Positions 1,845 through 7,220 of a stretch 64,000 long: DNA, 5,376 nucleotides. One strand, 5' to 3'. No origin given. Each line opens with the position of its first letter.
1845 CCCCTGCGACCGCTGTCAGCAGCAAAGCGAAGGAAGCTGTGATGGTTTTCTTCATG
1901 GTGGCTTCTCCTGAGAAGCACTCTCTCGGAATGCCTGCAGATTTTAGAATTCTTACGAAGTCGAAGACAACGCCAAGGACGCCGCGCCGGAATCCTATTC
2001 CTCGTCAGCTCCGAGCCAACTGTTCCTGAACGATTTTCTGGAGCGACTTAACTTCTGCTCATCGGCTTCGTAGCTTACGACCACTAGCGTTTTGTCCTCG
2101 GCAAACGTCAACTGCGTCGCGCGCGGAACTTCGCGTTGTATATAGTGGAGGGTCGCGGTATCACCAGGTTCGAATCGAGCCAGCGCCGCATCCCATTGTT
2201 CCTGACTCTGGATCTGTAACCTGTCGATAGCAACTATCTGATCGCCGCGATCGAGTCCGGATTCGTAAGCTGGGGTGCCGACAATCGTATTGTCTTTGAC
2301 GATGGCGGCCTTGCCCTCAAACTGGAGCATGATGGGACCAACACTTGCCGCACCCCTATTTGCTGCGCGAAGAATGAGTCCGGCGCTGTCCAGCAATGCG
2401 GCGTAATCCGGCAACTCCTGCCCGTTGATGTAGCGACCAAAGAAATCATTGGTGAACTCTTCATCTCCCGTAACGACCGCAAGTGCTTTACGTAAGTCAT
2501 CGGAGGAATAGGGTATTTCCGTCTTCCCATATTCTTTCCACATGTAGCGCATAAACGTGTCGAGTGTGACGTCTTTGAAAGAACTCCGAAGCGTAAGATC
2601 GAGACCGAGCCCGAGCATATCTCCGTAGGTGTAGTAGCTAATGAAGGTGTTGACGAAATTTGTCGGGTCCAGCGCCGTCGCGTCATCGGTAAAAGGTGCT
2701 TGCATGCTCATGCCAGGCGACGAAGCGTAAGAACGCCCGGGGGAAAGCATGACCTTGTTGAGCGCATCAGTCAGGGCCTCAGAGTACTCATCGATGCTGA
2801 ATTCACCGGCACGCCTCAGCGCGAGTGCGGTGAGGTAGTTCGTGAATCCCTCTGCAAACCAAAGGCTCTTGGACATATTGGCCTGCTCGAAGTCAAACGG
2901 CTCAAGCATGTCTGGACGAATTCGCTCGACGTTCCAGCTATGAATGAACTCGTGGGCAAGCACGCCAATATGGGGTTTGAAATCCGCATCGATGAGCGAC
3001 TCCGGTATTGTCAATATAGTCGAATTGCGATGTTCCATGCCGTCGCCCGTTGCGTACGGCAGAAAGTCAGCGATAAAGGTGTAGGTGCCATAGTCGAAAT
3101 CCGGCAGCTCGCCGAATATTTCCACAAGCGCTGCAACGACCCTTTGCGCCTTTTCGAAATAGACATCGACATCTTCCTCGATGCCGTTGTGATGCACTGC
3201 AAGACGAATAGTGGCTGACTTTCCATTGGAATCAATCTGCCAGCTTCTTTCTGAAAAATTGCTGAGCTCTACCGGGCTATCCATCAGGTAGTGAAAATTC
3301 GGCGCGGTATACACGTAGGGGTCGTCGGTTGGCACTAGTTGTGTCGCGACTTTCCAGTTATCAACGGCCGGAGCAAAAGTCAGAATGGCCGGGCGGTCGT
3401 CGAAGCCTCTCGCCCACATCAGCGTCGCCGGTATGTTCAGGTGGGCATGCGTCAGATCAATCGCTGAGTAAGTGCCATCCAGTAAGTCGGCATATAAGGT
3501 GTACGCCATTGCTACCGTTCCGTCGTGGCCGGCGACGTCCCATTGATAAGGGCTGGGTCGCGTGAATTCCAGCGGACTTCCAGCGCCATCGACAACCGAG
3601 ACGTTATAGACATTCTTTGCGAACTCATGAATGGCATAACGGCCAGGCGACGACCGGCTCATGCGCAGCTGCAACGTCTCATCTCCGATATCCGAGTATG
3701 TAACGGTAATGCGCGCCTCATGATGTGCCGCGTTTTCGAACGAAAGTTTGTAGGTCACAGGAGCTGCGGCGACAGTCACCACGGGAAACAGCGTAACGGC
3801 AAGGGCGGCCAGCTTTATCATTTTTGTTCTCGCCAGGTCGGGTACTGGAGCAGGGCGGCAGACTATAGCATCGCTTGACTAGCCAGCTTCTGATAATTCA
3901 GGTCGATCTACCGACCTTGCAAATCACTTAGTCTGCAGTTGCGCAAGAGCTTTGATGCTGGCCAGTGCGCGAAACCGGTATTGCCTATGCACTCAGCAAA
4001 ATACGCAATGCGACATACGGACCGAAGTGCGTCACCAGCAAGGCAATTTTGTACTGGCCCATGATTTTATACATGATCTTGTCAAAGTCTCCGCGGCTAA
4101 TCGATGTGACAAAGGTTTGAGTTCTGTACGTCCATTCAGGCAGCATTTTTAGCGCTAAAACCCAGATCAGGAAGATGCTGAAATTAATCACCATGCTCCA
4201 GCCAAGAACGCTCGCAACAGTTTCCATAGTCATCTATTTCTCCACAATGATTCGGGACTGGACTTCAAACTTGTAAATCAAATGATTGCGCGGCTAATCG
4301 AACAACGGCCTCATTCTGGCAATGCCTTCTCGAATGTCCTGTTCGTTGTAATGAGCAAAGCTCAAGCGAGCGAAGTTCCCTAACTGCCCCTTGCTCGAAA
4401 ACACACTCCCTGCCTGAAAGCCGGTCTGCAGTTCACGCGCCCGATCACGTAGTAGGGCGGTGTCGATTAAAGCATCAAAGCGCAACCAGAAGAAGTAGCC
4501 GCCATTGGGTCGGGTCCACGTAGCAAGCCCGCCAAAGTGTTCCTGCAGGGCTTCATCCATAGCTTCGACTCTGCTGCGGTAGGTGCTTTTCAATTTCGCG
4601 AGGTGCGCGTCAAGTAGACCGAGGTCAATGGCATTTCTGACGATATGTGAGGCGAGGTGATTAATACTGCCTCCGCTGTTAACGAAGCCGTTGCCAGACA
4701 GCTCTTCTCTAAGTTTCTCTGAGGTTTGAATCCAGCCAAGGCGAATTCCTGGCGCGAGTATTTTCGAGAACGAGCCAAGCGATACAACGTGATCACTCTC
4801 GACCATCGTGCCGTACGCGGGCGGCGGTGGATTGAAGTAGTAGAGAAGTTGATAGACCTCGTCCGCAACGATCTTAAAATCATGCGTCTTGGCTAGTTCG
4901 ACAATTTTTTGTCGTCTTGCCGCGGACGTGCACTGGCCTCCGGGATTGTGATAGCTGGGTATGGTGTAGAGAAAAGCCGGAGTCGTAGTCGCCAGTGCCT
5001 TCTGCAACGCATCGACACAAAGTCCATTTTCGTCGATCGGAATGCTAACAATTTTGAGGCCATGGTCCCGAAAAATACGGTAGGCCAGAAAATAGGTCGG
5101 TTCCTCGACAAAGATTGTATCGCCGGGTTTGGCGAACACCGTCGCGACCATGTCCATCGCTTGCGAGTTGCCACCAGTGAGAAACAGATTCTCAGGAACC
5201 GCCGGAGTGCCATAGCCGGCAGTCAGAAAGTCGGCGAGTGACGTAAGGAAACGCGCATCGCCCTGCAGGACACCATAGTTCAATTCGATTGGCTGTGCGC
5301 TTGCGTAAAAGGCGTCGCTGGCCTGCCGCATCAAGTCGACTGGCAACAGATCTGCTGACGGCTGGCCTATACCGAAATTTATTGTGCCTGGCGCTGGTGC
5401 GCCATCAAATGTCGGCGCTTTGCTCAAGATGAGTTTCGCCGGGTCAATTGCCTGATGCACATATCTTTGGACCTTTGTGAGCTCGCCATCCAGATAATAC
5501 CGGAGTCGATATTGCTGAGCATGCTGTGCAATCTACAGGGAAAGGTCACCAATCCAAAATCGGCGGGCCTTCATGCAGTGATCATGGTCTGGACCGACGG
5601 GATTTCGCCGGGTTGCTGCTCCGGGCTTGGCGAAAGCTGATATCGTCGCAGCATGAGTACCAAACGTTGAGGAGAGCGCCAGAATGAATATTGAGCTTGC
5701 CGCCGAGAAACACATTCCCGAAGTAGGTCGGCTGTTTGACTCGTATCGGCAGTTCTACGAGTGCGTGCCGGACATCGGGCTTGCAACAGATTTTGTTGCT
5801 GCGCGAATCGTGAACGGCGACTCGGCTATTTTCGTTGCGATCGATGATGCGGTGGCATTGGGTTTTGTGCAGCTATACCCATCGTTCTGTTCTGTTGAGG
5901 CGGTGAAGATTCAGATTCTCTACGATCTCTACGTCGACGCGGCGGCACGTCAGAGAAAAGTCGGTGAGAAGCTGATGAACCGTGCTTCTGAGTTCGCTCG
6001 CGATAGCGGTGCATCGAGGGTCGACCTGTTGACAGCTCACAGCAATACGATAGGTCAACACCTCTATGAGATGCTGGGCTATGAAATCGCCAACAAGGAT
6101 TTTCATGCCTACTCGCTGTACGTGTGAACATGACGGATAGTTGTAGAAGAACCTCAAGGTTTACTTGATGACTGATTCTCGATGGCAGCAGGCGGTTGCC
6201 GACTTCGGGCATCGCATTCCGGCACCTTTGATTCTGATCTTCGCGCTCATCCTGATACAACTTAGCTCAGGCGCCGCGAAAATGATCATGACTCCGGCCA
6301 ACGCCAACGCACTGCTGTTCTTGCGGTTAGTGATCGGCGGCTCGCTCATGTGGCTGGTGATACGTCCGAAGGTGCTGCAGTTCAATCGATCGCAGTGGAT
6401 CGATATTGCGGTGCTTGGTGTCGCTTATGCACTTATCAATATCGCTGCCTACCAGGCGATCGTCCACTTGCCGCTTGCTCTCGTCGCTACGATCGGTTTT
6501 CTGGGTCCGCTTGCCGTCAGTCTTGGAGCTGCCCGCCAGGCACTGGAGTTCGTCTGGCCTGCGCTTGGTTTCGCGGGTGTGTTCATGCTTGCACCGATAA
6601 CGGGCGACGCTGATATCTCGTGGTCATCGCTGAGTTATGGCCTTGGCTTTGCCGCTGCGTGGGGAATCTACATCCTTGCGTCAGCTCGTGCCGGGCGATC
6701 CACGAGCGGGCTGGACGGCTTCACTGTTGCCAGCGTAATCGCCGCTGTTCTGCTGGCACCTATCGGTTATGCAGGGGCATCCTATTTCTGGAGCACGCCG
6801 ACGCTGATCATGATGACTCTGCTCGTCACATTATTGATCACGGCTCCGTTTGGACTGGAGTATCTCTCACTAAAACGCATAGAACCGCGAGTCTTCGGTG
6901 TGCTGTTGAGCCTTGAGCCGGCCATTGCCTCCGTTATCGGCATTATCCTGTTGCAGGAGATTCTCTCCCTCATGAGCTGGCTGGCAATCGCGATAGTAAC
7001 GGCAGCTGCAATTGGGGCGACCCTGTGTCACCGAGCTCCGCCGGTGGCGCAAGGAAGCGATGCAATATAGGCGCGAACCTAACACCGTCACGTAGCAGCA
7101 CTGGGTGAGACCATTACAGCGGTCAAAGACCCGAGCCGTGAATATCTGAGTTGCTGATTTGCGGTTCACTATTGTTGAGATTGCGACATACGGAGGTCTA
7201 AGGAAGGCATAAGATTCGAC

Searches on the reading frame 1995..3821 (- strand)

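Call 45: search_protein_families(library=pfam, proteins=[window:1995-3821:-], max_evalue=0.0001)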
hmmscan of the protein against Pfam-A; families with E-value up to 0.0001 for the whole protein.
window:1995-3821:- (608 aa): 3 families
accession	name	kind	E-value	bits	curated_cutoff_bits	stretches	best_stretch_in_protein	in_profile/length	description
PF17899.6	Peptidase_M61_N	-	2.1e-44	152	23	1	23-188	1-168/168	Peptidase M61 N-terminal domain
PF05299.18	Peptidase_M61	-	9.6e-31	107.1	22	1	285-402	3-117/118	M61 glycyl aminopeptidase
PF13180.12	PDZ_2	-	7.6e-07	29.8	27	1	515-562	22-69/80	PDZ domain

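Call 72: search_protein_families(library=ncbifam, proteins=[window:1995-3821:-], max_evalue=0.00001)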
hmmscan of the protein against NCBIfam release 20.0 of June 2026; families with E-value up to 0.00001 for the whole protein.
window:1995-3821:- (608 aa): 1 family
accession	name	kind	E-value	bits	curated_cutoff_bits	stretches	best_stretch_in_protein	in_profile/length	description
TIGR02037.1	degP_htrA_DO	subfamily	2.1e-06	27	416.2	1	504-578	259-332/434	Do family serine endopeptidase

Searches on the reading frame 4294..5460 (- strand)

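Call 45: search_protein_families(library=pfam, proteins=[window:4294-5460:-], max_evalue=0.0001)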
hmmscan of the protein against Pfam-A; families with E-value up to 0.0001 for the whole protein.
window:4294-5460:- (388 aa): 2 families
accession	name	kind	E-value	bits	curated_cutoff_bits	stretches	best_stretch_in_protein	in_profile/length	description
PF00155.27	Aminotran_1_2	-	9.4e-37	127.5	19.7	1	26-382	3-360/361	Aminotransferase class I and II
PF12897.13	Asp_aminotransf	-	8.5e-16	58.2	27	1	115-326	126-347/421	Aspartate amino-transferase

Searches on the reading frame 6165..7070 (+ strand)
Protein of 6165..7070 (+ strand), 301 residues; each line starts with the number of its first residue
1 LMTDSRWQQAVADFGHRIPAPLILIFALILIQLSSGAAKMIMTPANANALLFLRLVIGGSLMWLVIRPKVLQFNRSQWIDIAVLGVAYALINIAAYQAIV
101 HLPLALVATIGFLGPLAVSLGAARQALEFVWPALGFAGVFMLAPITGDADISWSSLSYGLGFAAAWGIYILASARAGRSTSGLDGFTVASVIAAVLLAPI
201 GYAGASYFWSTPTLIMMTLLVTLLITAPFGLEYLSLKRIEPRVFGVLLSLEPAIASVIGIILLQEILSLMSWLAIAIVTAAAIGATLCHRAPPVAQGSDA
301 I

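Call 45: search_protein_families(library=pfam, proteins=[window:6165-7070:+], max_evalue=0.0001)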
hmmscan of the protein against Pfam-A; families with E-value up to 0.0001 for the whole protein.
window:6165-7070:+ (301 aa): 1 family
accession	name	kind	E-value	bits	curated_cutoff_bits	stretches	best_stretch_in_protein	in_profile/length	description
PF00892.27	EamA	-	4.5e-14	53.3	28.2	1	156-284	4-132/135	EamA-like transporter family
